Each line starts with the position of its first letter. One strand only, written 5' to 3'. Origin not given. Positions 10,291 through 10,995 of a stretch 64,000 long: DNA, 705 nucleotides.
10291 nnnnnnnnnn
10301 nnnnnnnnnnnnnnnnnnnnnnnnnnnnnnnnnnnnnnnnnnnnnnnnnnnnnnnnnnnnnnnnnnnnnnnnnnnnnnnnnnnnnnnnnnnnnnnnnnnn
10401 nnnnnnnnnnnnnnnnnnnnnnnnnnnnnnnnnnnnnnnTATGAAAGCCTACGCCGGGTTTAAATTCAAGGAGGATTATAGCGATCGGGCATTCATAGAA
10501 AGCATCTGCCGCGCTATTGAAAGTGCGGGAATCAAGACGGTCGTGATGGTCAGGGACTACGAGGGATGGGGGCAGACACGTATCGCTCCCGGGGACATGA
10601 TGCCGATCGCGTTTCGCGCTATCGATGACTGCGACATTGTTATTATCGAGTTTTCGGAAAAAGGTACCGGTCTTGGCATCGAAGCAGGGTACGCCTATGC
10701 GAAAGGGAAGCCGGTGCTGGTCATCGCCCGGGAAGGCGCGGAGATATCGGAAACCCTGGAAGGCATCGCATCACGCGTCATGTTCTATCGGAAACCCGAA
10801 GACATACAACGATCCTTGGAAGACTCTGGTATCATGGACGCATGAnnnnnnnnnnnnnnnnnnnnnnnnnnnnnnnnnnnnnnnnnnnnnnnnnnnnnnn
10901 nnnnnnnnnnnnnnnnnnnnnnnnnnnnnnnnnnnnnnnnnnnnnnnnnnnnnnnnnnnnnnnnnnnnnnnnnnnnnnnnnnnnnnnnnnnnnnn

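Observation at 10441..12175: Overlapping three-gene operon: deoxyribosyltransferase-like + DEDDh exonuclease + LOG-family protein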

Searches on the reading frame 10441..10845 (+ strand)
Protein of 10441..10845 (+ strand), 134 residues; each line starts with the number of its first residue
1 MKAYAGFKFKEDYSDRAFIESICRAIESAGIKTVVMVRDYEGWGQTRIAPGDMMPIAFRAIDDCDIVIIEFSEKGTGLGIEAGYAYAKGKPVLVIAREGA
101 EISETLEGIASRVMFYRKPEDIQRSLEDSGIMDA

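Call 3: search_protein_families(library=pfam, proteins=[window:10441-10845:+], max_evalue=0.1)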
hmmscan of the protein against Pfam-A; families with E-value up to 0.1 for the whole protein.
window:10441-10845:+ (134 aa): 7 families
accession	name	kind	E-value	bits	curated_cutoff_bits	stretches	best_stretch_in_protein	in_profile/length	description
PF05014.21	Nuc_deoxyrib_tr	-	7.8e-07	29.7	28.8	1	15-101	13-102/117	Nucleoside 2-deoxyribosyltransferase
PF13676.11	TIR_2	-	0.0017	19.3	28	1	14-98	8-92/122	TIR domain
PF02776.23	TPP_enzyme_N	-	0.0078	16.4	26.8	1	49-111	22-85/119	Thiamine pyrophosphate enzyme, N-terminal TPP binding domain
PF11071.14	Nuc_deoxyri_tr3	-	0.0094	16.5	23.2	1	60-98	69-109/140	Nucleoside 2-deoxyribosyltransferase YtoQ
PF15891.11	Nuc_deoxyri_tr2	-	0.01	16.6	30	1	56-96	60-102/105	Nucleoside 2-deoxyribosyltransferase like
PF12804.13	NTP_transf_3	-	0.036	14.7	27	1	8-96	16-93/160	MobA-like NTP transferase domain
PF18306.6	LDcluster4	-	0.072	13.1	26.3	1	61-121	91-149/151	SLOG cluster4 family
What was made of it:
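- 10441..10845 (+): Gene A: small (134 aa) member of the nucleoside 2-deoxyribosyltransferase superfamily, closest to the nucleotide N-glycosidases MilB, BcmB and DNPH1/Rcl. It is a lineage-specific insertion. PF05014 scores 29.7 bits (call 3).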

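Call 4: search_protein_families(library=ncbifam, proteins=[window:10441-10845:+], max_evalue=0.1)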
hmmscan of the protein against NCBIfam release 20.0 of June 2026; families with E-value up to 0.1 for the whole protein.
window:10441-10845:+ (134 aa): 3 families
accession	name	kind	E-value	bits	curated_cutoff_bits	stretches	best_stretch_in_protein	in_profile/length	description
TIGR03646.1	YtoQ_fam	subfamily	0.0015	18.6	155.35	1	60-99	72-113/144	YtoQ family protein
TIGR03845.1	sulfopyru_alph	equivalog_domain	0.039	13.9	147.95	1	61-119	31-88/160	sulfopyruvate decarboxylase subunit alpha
NF005824.0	PRK07710.1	equivalog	0.067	11.5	976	1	51-113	41-102/573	acetolactate synthase large subunit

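Call 5: search_protein_families(library=padloc, proteins=[window:10441-10845:+], max_evalue=0.1)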
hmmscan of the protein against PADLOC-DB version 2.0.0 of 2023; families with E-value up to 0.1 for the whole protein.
window:10441-10845:+ (134 aa): 1 family
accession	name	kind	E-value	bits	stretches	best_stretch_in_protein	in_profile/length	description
PDLC00733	Effector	-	0.026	11.3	1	58-103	298-343/388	TIR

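Call 16: find_homologous_proteins(query=window:10441-10845:+, max_evalue=0.01)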
Query window:10441-10845:+ (134 aa): 69 proteins with E <= 0.01 among 80 candidates.
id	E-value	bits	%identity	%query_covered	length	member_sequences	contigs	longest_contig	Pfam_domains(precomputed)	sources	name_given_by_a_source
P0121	1.8e-81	288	100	100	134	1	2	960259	PF05014.22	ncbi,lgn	ncbi:MAG: nucleoside 2-deoxyribosyltransferase [bacterium]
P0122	4.4e-49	184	64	93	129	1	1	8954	PF05014.22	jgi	jgi:nucleoside 2-deoxyribosyltransferase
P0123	2.4e-48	181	62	92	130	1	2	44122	PF05014.22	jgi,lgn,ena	jgi:nucleoside 2-deoxyribosyltransferase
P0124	1.8e-47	179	63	92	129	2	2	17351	PF05014.22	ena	-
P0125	2.0e-47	178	63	93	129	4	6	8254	PF05014.22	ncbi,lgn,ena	ncbi:MAG: nucleoside 2-deoxyribosyltransferase [Patescibacteria group bacterium]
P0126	9.0e-47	176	62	91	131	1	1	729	PF05014.22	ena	-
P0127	1.5e-46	176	68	92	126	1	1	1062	PF05014.22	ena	-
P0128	3.9e-46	174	57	98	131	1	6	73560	PF05014.22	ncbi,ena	-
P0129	1.3e-45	173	58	96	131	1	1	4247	-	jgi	jgi:nucleoside 2-deoxyribosyltransferase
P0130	3.0e-43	165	60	93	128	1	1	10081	-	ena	-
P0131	3.2e-43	165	57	92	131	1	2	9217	PF05014.22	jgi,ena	jgi:nucleoside 2-deoxyribosyltransferase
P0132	6.5e-42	161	56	93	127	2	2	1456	-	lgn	-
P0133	7.3e-42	160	59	91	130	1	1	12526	PF05014.22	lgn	-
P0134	1.2e-41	160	56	92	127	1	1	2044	PF05014.22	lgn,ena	-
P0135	2.0e-41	159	60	91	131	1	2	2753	PF05014.22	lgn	-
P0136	1.9e-40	156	57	95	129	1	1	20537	PF05014.22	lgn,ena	-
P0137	1.5e-39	153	55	91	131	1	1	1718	PF05014.22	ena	-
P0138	1.7e-39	153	55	91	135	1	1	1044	PF05014.22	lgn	-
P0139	2.3e-39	152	50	95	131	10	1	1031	PF05014.22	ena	-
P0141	1.2e-38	150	53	91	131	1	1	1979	PF05014.22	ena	-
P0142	1.2e-38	150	57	91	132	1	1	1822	PF05014.22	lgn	-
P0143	1.6e-38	150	56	91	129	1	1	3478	PF05014.22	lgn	-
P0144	1.6e-38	150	53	91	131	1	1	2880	PF05014.22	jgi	-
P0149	1.4e-37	147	51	98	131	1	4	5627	PF05014.22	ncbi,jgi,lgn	-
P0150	1.9e-37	146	55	90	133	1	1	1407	PF05014.22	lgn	-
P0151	5.7e-37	145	52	91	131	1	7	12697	PF05014.22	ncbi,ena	-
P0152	8.9e-37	144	55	91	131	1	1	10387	PF05014.22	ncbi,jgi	-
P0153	1.0e-36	144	56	91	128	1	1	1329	PF05014.22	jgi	jgi:2'-deoxynucleoside 5'-phosphate N-hydrolase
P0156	1.9e-36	143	52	94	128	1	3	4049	PF05014.22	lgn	-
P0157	4.7e-36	142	54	89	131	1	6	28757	PF05014.22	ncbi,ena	-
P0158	5.8e-36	141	48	94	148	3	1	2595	PF05014.22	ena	-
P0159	9.6e-36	141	49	96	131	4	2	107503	PF05014.22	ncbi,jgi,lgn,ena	-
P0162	6.2e-34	135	54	95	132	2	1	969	PF05014.22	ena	-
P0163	1.0e-33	134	53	91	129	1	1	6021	PF05014.22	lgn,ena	-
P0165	4.1e-33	132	52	92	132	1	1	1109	PF05014.22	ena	-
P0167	2.4e-32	130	48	94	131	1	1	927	PF05014.22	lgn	-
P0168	4.8e-32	129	50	91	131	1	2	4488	PF05014.22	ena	-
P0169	5.1e-32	129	48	95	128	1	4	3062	PF05014.22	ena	-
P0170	6.5e-32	128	46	95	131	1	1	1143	PF05014.22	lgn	-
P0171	9.9e-32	128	48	95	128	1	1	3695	PF05014.22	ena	-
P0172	2.1e-31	127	49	96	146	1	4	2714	PF05014.22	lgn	-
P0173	2.5e-30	123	57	75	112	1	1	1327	PF05014.22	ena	-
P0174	2.8e-30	123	53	91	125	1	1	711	PF05014.22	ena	-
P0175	5.7e-30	122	51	94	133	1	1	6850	PF05014.22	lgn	-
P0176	8.3e-30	121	47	94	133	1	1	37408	PF05014.22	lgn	-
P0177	1.4e-29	121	48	91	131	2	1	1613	PF05014.22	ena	-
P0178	1.8e-29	120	48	96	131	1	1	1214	PF05014.22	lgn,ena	-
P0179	9.0e-29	118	50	84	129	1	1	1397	PF05014.22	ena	-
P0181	3.6e-28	116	51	81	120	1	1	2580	PF05014.22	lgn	-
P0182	9.5e-28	115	46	92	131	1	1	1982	PF05014.22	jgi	jgi:2'-deoxynucleoside 5'-phosphate N-hydrolase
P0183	1.7e-26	111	44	97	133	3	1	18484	PF05014.22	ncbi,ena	-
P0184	7.6e-26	109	43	96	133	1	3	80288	PF05014.22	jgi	jgi:2'-deoxynucleoside 5'-phosphate N-hydrolase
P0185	1.6e-25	108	49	81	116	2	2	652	PF05014.22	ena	-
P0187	5.3e-25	106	46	92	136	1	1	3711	PF05014.22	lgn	-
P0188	2.2e-24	104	41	92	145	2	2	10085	PF05014.22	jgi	jgi:nucleoside 2-deoxyribosyltransferase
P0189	8.4e-15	73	37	94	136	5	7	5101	PF05014.22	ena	-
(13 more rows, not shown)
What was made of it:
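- On Nucleoside 2-deoxyribosyltransferase superfamily (PF05014; NDT, DNPH1/Rcl, MilB/BcmB), gene A: Most of the 69 homologues carry a precomputed PF05014 hit (call 16).
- Closest known: DNPH1/Rcl. Different: The family is small, with 69 clusters found (call 16).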

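Call 17: search_solved_structures(query=window:10441-10845:+, max_evalue=10, show_alignments=2)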
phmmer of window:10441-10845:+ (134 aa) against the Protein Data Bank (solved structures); distinct sequences matched with E-value up to 10: 25.
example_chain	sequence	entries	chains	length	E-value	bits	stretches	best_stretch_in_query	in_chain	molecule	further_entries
2klh_A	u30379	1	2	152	0.00062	23.2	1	55-112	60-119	c-Myc-responsive protein Rcl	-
4jen_A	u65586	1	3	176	0.00063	23.2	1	18-101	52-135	CMP N-GLYCOSIDASE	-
4fyh_A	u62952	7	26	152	0.0018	21.8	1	60-112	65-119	Deoxyribonucleoside 5'-monophosphate N-glycosidase | 2'-deoxynucleoside 5'-phosphate N-hydrolase 1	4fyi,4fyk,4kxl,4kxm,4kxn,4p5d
2khz_A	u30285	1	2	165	0.0021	21.5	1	60-112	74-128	c-Myc-responsive protein Rcl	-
4hx9_A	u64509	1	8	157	0.0036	20.7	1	71-111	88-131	Nucleoside deoxyribosyltransferase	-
5vto_A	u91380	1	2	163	0.015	18.7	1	26-102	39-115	Blasticidin M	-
4jem_A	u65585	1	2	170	0.028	17.8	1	21-112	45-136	CMP/hydroxymethyl CMP hydrolase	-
4ohr_A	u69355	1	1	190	0.038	17.4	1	21-112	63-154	CMP/hydroxymethyl CMP hydrolase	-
4jel_A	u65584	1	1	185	0.041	17.3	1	21-112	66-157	CMP/hydroxymethyl CMP hydrolase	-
8rpt_B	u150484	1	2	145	0.052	17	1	47-112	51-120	2'-deoxynucleoside 5'-phosphate N-hydrolase 1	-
8rps_C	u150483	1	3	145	0.17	15.3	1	58-112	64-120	2'-deoxynucleoside 5'-phosphate N-hydrolase 1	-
9da1_A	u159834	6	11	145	0.17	15.3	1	58-112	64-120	5-hydroxymethyl-dUMP N-hydrolase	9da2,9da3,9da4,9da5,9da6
8os9_A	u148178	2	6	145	0.17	15.3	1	58-112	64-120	2'-deoxynucleoside 5'-phosphate N-hydrolase 1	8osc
8qhr_A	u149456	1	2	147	0.17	15.3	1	58-112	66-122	2'-deoxynucleoside 5'-phosphate N-hydrolase 1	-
8rqd_C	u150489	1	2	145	0.18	15.3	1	58-112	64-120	2'-deoxynucleoside 5'-phosphate N-hydrolase 1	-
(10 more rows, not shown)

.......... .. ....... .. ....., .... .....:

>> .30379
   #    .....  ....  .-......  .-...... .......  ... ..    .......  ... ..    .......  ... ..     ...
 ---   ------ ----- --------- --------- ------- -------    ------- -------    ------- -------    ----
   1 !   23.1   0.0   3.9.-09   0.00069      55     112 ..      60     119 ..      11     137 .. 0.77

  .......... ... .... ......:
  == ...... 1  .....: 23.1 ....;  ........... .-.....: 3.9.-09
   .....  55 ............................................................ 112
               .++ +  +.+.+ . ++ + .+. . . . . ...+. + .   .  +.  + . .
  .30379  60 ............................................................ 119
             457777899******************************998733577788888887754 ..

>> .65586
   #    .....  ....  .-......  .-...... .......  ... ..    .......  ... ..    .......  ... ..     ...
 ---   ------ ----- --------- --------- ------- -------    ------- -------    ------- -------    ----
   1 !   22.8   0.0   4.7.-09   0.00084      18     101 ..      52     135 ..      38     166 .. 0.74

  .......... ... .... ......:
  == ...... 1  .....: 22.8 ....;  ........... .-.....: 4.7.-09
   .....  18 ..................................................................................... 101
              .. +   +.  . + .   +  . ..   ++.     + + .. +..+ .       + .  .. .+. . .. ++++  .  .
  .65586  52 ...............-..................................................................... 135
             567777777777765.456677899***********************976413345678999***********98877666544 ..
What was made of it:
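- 10441..10845 (+): PDB sequence hits are Rcl and BcmB at 6e-4, with Glu70 aligned to the Glu of Rcl's AEVT segment, which I recall to be the catalytic nucleophile (call 17).
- Closest known: DNPH1/Rcl. Same: The best PDB sequence hits (call 17).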

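Call 18: find_encoding_contigs(protein=P0123, flank=4000, max_places=2)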
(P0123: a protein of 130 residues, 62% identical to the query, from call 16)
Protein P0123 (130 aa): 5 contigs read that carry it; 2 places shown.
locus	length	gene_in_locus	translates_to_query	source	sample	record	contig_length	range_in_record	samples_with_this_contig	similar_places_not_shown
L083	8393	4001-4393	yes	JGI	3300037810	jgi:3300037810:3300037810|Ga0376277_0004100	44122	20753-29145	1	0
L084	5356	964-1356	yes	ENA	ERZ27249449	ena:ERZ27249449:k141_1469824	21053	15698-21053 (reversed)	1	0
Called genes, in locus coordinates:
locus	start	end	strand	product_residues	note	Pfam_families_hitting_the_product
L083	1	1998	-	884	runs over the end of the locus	PF00173:Cyt-b5, PF09479:Flg_new (faint), PF18998:Flg_new_2, PF00173:Cyt-b5, PF18998:Flg_new_2, PF00173:Cyt-b5, PF18998:Flg_new_2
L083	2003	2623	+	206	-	-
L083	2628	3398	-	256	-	-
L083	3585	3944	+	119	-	PF11969:DcpS_C, PF01230:HIT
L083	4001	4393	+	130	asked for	PF05014:Nuc_deoxyrib_tr (weak)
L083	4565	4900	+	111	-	-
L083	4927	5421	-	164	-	PF00156:Pribosyltran (weak)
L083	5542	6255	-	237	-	PF01507:PAPS_reduct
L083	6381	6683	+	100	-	-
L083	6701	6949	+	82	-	PF01541:GIY-YIG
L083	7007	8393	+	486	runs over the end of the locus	PF03193:RsgA_GTPase (faint), PF00005:ABC_tran, PF02463:SMC_N (faint), PF13191:AAA_16 (faint), PF13476:AAA_23 (faint), PF13304:AAA_21 (weak), PF00005:ABC_tran, PF13304:AAA_21 (weak), +1 more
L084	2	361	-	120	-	?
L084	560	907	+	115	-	PF11969:DcpS_C, PF01230:HIT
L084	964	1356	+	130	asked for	PF05014:Nuc_deoxyrib_tr (weak)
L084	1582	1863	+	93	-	-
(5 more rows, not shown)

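Call 19: find_encoding_contigs(protein=P0128, flank=4000, max_places=2)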
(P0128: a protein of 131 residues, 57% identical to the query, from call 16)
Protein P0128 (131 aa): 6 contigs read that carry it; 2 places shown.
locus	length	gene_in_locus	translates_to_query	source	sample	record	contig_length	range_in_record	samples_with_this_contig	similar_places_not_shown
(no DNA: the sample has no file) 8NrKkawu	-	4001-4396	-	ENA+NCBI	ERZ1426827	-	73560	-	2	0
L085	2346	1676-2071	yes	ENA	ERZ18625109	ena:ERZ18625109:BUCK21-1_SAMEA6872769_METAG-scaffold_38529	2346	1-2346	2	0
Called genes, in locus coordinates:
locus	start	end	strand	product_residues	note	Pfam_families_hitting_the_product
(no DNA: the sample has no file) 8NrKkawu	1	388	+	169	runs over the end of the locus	PF01936:NYN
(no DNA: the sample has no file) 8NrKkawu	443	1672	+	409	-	-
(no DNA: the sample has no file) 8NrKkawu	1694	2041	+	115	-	PF01258:zf-dskA_traR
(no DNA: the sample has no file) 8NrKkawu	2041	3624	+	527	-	PF05362:Lon_C, PF13541:ChlI, PF00158:Sigma54_activat (faint), PF01078:Mg_chelatase, PF00004:AAA (weak), PF07728:AAA_5, PF00493:MCM, PF13335:Mg_chelatase_C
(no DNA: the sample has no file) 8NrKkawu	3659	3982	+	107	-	-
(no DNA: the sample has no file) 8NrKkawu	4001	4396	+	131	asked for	PF05014:Nuc_deoxyrib_tr (weak)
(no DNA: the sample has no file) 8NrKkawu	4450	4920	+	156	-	PF05635:23S_rRNA_IVP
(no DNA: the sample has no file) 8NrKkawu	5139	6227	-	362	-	PF01476:LysM, PF23446:LysM1_NFP_LYK (faint), PF23473:LysM3_LYK4_5, PF01476:LysM, PF01551:Peptidase_M23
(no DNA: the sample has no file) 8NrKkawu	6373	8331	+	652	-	PF00580:UvrD-helicase, PF13245:AAA_19, PF01443:Viral_helicase1 (faint), PF13361:UvrD_C, PF13538:UvrD_C_2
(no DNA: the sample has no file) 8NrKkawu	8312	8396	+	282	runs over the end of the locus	PF00398:RrnaAD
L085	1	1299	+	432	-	?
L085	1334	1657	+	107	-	-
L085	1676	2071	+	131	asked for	PF05014:Nuc_deoxyrib_tr (weak)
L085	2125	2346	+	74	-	?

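Call 20: find_encoding_contigs(protein=P0159, flank=4000, max_places=2)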
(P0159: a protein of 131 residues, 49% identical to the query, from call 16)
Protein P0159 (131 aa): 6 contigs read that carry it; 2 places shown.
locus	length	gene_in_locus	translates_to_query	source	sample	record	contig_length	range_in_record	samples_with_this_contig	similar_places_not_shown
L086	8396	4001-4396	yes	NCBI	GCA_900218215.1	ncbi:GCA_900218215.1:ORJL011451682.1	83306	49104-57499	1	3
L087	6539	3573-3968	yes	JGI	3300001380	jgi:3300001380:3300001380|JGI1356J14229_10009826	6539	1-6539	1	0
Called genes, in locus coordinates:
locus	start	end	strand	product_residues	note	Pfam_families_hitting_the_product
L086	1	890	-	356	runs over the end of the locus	PF01180:DHO_dh, PF01207:Dus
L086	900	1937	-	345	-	PF01979:Amidohydro_1, PF12890:DHOase (faint)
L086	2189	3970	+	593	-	PF00009:GTP_EFTU, PF01926:MMR_HSR1, PF22042:EF-G_D2 (weak), PF03144:GTP_EFTU_D2, PF00679:EFG_C, PF21018:BipA_C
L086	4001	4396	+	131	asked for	PF05014:Nuc_deoxyrib_tr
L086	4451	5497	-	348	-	PF04055:Radical_SAM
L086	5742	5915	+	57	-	-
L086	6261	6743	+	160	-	PF06210:DUF1003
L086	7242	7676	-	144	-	PF00075:RNase_H, PF13456:RVT_3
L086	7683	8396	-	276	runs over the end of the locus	PF01368:DHH, PF02272:DHHA1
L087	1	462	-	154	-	?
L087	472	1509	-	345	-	PF01979:Amidohydro_1, PF12890:DHOase (faint)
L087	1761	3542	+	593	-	PF00009:GTP_EFTU, PF01926:MMR_HSR1, PF22042:EF-G_D2 (weak), PF03144:GTP_EFTU_D2, PF00679:EFG_C, PF21018:BipA_C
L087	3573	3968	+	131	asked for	PF05014:Nuc_deoxyrib_tr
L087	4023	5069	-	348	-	PF04055:Radical_SAM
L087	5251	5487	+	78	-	-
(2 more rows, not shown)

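Call 21: find_encoding_contigs(protein=P0184, flank=4000, max_places=2)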
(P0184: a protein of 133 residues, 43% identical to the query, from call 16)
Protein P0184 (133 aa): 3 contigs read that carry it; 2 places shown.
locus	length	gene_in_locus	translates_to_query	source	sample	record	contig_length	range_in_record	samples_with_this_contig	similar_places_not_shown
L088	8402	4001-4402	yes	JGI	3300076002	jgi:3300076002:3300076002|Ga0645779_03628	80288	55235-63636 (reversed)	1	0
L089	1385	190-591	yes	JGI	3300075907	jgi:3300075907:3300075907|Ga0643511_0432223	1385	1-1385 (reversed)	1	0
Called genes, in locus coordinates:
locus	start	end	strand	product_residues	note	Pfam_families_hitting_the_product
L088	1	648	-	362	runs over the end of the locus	PF00672:HAMP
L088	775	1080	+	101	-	-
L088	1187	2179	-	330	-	PF12849:PBP_like_2, PF12727:PBP_like (faint)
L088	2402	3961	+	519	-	PF00370:FGGY_N, PF02782:FGGY_C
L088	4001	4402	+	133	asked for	PF05014:Nuc_deoxyrib_tr (weak)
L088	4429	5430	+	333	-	PF23023:Anti-Pycsar_Apyc1 (weak), PF00753:Lactamase_B, PF12706:Lactamase_B_2, PF21221:B_lactamase-like_C (weak)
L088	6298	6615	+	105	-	-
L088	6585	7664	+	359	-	PF17757:UvrB_inter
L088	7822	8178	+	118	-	PF02559:CarD_TRCF_RID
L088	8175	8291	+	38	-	-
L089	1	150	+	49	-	?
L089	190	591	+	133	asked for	PF05014:Nuc_deoxyrib_tr (weak)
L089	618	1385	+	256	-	?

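Call 35: predict_structure(alignment_id=A2)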
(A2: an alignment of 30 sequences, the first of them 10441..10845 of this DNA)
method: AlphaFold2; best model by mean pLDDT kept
length: 134 residues; sequences in the alignment: 30
mean_pLDDT: 92.8   pTM: 0.87
mean pLDDT of the five models: 92.8, 92.0, 91.3, 91.1, 90.3
residues with pLDDT >= 90: 110; 70-90: 22; 50-70: 2; < 50: 0
segments of 3 or more residues with pLDDT < 50: none
pLDDT, mean of each block of 10 residues (from residue 1): 95 95 97 96 91 94 97 82 97 95 91 95 91 70
secondary structure, 60 per line:
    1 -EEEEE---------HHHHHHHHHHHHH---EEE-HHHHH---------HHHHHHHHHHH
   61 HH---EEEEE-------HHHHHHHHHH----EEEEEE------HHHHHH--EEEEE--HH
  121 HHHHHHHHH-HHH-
elements in order: E2-6 H16-28 E32-34 H36-40 H50-62 E66-70 H78-87 E92-97 H104-109 E112-116 H119-129
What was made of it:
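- On Nucleoside 2-deoxyribosyltransferase superfamily (PF05014; NDT, DNPH1/Rcl, MilB/BcmB), gene A: AF2 pLDDT 92.8 (call 35).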
